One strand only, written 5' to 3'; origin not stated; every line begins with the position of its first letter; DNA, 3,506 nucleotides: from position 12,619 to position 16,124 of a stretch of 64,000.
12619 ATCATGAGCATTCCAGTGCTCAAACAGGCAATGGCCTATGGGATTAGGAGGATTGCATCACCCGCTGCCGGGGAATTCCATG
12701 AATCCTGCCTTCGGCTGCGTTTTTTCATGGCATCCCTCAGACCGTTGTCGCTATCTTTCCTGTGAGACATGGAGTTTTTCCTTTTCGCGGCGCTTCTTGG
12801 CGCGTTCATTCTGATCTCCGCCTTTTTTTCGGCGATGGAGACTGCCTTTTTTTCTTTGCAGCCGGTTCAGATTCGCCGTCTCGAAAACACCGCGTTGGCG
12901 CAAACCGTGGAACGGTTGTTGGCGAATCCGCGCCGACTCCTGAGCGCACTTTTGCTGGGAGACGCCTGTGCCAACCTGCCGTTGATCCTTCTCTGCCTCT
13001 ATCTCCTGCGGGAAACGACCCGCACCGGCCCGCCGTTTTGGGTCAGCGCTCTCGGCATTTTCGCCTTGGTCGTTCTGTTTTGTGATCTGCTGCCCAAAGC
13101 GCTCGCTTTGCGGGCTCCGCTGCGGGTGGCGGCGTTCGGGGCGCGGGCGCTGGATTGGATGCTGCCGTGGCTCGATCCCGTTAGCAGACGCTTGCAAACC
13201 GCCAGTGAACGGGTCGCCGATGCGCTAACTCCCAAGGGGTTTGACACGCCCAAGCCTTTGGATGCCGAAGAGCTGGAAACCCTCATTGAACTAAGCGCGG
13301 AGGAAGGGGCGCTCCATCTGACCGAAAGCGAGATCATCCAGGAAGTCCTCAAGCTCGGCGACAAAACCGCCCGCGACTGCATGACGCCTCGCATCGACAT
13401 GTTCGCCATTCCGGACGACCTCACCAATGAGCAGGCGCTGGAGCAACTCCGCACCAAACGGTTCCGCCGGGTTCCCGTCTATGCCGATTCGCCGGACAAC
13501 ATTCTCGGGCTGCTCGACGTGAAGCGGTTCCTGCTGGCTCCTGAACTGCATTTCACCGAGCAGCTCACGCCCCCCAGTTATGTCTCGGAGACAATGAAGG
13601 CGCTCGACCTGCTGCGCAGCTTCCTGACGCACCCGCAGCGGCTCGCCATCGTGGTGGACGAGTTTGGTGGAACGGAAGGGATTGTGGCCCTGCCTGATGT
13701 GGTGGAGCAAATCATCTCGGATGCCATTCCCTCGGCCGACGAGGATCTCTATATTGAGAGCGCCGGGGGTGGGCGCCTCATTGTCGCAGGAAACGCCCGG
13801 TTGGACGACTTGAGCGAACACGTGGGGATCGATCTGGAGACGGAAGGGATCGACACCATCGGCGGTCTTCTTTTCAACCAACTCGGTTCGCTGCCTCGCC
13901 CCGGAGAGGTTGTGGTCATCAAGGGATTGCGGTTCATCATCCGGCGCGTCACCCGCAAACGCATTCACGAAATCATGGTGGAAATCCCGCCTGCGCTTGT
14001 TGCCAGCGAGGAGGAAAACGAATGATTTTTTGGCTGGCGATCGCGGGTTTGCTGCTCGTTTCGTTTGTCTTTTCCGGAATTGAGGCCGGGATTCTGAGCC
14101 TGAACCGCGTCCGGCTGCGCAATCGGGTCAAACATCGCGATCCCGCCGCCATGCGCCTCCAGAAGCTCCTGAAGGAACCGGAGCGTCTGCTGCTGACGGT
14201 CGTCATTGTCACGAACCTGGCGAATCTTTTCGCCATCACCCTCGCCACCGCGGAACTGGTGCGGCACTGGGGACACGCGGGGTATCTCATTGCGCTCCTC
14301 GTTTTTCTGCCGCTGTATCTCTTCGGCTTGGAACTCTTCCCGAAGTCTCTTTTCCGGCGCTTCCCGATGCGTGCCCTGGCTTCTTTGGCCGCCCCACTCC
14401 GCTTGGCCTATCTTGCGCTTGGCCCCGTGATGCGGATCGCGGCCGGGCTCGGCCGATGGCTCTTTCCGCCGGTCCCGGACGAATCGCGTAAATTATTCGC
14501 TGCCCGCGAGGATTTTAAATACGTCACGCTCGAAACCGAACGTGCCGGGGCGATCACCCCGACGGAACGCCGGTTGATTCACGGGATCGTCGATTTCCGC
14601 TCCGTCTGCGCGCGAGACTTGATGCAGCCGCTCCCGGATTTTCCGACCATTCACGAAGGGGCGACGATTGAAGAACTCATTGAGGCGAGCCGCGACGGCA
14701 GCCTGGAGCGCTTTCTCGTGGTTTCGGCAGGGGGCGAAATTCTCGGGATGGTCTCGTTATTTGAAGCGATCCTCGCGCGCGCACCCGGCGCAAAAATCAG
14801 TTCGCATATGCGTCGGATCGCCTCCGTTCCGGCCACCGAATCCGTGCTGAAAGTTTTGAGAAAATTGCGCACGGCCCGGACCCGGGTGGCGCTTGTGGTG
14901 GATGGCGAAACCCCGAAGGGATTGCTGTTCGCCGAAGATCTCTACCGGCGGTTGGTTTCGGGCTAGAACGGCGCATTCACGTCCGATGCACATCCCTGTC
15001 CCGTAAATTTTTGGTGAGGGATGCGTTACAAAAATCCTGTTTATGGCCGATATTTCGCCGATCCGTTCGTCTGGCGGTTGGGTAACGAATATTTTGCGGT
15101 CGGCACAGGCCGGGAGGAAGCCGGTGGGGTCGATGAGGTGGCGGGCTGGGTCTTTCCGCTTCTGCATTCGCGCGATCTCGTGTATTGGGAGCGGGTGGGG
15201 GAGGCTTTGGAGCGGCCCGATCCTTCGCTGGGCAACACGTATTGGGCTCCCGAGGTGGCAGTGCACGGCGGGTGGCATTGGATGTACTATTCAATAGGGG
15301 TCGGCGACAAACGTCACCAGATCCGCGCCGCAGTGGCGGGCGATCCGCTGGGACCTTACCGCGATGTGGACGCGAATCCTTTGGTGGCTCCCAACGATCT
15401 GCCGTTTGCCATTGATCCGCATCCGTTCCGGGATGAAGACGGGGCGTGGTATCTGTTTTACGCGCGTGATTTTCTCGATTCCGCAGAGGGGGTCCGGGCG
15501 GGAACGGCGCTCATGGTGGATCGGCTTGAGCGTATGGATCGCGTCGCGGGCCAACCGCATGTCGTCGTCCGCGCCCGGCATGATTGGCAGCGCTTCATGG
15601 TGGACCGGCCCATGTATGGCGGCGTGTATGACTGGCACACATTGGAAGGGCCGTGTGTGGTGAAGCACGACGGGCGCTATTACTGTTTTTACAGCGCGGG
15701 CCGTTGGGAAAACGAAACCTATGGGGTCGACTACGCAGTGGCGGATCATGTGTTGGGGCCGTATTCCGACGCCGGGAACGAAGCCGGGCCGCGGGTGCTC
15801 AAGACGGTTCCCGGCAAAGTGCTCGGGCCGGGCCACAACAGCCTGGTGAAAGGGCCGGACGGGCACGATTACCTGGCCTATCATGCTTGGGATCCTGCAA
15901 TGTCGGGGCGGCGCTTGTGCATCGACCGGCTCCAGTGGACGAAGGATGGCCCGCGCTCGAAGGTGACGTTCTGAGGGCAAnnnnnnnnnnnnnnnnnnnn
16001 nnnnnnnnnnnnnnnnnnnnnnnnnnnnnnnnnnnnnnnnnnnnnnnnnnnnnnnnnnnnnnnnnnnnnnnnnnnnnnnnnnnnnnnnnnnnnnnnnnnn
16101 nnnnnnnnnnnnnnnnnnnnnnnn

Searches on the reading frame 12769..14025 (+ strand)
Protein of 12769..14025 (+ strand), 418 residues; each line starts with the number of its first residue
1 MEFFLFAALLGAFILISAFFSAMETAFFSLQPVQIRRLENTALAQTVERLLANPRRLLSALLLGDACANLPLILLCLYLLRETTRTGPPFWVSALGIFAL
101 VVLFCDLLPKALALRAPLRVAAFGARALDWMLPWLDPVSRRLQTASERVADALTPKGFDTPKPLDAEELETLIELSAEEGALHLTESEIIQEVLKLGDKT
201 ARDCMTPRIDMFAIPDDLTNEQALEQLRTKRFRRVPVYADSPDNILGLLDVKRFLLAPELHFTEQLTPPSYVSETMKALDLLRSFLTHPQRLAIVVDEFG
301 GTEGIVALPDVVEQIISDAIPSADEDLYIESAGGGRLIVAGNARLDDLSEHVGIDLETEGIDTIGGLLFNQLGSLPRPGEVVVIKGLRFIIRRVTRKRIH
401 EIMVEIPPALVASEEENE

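Call 70: search_protein_families(library=pfam, proteins=[window:12769-14025:+])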
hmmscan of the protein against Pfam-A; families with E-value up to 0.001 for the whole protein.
window:12769-14025:+ (418 aa): 3 families
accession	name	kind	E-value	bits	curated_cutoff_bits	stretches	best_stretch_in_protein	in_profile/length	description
PF01595.25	CNNM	-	6.6e-27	94.8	28.4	1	12-183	5-178/181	Cyclin M transmembrane N-terminal domain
PF03471.22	CorC_HlyC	-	2.1e-20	73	27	1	332-406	3-79/81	Transporter associated domain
PF00571.33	CBS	-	1.4e-10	41.8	24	1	202-255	2-52/57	CBS domain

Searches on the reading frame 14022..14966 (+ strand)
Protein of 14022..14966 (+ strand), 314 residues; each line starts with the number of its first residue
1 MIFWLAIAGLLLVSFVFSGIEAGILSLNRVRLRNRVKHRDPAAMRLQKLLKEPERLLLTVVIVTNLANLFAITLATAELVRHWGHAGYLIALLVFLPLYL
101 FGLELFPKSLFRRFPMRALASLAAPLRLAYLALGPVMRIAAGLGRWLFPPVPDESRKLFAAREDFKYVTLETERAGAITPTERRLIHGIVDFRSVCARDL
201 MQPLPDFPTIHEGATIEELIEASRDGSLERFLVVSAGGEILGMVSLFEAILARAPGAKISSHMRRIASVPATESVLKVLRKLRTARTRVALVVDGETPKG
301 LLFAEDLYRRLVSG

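Call 70: search_protein_families(library=pfam, proteins=[window:14022-14966:+])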
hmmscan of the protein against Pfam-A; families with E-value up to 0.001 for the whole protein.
window:14022-14966:+ (314 aa): 2 families
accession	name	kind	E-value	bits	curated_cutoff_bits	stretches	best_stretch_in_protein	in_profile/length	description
PF01595.25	CNNM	-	2.3e-30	106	28.4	1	7-182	3-181/181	Cyclin M transmembrane N-terminal domain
PF00571.33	CBS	-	2.5e-11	44.2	24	1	198-250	2-52/57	CBS domain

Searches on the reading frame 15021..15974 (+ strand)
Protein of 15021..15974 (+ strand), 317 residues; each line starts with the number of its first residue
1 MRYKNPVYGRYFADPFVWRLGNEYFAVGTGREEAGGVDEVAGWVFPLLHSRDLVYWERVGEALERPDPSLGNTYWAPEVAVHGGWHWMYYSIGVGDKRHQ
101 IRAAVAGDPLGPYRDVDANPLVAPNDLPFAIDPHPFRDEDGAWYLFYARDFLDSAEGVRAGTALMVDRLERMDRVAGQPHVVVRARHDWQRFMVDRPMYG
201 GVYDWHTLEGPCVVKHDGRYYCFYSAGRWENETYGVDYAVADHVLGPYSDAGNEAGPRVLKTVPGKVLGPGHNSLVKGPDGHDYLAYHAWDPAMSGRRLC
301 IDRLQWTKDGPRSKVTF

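Call 70: search_protein_families(library=pfam, proteins=[window:15021-15974:+])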
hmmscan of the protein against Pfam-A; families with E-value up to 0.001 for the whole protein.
window:15021-15974:+ (317 aa): 1 family
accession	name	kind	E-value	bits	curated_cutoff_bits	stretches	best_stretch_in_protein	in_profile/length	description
PF04616.20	Glyco_hydro_43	-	7.8e-48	163.7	32.2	1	3-310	1-286/288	Glycosyl hydrolases family 43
